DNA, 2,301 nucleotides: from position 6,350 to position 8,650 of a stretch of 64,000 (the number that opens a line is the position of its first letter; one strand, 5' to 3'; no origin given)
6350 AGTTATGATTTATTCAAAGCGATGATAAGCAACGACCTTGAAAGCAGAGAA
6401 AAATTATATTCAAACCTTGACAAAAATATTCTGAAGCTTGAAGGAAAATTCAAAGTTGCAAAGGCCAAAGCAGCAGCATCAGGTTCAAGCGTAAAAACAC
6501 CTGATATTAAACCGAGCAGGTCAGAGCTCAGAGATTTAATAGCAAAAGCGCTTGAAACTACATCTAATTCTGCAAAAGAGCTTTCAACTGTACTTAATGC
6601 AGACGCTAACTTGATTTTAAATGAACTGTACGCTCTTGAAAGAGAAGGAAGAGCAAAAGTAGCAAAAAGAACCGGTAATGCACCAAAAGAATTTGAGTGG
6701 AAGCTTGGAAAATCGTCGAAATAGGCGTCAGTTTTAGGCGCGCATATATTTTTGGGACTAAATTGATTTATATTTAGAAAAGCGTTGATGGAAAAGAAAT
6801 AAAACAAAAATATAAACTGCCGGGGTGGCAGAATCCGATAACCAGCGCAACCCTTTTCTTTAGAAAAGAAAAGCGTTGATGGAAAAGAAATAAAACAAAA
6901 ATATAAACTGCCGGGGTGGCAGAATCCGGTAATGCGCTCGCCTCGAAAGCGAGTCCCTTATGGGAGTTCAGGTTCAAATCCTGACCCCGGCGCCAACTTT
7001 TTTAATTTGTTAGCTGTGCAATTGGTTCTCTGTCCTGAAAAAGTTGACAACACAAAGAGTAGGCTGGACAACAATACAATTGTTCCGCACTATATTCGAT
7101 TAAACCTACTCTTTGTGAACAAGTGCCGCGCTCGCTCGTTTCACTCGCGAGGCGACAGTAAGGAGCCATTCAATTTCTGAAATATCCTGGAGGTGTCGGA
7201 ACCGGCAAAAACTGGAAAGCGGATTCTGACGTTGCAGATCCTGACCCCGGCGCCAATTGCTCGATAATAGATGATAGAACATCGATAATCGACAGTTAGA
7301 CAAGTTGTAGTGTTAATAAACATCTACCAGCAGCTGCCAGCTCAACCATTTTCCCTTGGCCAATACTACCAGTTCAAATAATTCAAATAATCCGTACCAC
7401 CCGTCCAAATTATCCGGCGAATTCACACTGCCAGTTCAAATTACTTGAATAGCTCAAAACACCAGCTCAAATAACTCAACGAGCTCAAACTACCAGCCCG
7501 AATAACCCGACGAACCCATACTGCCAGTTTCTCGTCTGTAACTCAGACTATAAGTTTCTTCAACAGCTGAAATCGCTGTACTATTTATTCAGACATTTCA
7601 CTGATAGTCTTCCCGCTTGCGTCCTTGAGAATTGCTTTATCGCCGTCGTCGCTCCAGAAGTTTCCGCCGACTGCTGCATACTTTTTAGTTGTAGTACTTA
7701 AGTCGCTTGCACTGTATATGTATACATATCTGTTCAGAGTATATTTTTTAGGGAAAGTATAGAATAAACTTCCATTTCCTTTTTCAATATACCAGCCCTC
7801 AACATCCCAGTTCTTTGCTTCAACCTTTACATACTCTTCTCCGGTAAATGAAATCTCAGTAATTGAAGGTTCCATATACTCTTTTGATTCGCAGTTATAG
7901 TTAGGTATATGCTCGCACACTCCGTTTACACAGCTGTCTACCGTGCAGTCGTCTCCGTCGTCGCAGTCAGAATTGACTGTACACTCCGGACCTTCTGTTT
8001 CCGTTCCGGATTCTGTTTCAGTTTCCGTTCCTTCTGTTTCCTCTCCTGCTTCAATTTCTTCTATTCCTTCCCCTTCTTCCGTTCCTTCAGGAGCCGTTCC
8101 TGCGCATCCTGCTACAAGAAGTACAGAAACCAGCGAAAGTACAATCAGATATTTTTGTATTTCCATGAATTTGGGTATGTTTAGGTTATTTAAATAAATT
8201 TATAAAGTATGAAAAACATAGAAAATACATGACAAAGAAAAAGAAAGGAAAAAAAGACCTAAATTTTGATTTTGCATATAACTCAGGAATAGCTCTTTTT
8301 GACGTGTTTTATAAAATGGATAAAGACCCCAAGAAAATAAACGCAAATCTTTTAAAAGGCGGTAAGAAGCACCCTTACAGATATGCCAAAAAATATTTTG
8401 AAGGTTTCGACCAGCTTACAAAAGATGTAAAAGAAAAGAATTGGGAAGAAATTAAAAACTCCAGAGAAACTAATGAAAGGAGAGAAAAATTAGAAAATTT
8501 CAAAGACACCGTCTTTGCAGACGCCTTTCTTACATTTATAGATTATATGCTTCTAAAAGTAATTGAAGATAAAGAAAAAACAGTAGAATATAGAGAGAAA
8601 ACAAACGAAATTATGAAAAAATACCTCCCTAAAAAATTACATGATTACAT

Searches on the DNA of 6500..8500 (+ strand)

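Call 9: search_rna_families(source=window, start=6500, end=8500, threshold=evalue, max_evalue=1)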
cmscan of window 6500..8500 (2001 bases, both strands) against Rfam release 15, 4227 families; matches with E-value up to 1: 2.
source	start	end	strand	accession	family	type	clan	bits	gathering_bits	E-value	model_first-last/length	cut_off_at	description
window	6910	6992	+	RF00005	tRNA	Gene; tRNA;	CL00001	59.8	29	6.4e-12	1-71/71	no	tRNA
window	6598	6724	-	RF01956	NEAT1_2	Gene; lncRNA;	-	17.8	60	0.83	1-116/116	no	Nuclear enriched abundant transcript 1 conserved region 2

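Call 66: search_dna_similar(query=window:7300-7560:+, collection=plasmids, mode=distant, max_evalue=0.001, max_rows=10)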
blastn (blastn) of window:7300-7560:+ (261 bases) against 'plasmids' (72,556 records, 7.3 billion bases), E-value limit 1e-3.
No match.

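Call 67: search_dna_similar(query=window:7300-7560:+, collection=phages, mode=distant, max_evalue=0.001, max_rows=10)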
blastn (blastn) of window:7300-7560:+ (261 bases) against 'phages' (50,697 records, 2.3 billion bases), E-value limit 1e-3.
No match.

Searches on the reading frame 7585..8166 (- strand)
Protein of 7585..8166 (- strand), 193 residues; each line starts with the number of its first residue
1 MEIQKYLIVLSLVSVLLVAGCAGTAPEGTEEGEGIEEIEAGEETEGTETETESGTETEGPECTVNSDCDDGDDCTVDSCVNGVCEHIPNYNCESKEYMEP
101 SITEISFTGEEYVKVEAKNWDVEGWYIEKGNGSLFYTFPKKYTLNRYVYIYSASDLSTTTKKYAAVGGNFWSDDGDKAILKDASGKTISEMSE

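Call 64: search_protein_families(library=pfam, proteins=[window:7585-8166:-], max_evalue=0.01)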
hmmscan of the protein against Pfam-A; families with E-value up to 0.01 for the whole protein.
window:7585-8166:- (193 aa): 2 families
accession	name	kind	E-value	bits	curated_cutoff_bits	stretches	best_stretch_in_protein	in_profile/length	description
PF00932.25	LTD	-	1.4e-06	29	34.3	1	117-191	32-105/109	Lamin Tail Domain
PF24381.1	DUF7537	-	0.0014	18.7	31.7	1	7-62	2-52/258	Family of unknown function (DUF7537)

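Call 68: find_encoding_contigs(protein=window:7585-8166:-, flank=2500, max_places=10)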
Protein window:7585-8166:- (193 aa): 2 contigs read that carry it; 2 places shown.
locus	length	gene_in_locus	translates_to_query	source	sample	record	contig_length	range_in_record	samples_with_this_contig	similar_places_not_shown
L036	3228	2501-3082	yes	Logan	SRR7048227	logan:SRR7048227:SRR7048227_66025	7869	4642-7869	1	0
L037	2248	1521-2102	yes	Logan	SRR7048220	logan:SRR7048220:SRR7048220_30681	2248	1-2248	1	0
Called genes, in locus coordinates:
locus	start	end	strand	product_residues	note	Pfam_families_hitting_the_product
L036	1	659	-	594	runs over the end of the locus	PF01293:PEPCK_ATP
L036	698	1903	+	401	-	PF00155:Aminotran_1_2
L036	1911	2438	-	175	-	-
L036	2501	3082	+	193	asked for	PF00932:LTD (weak)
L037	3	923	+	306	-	?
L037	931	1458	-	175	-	-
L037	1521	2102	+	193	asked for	PF00932:LTD (weak)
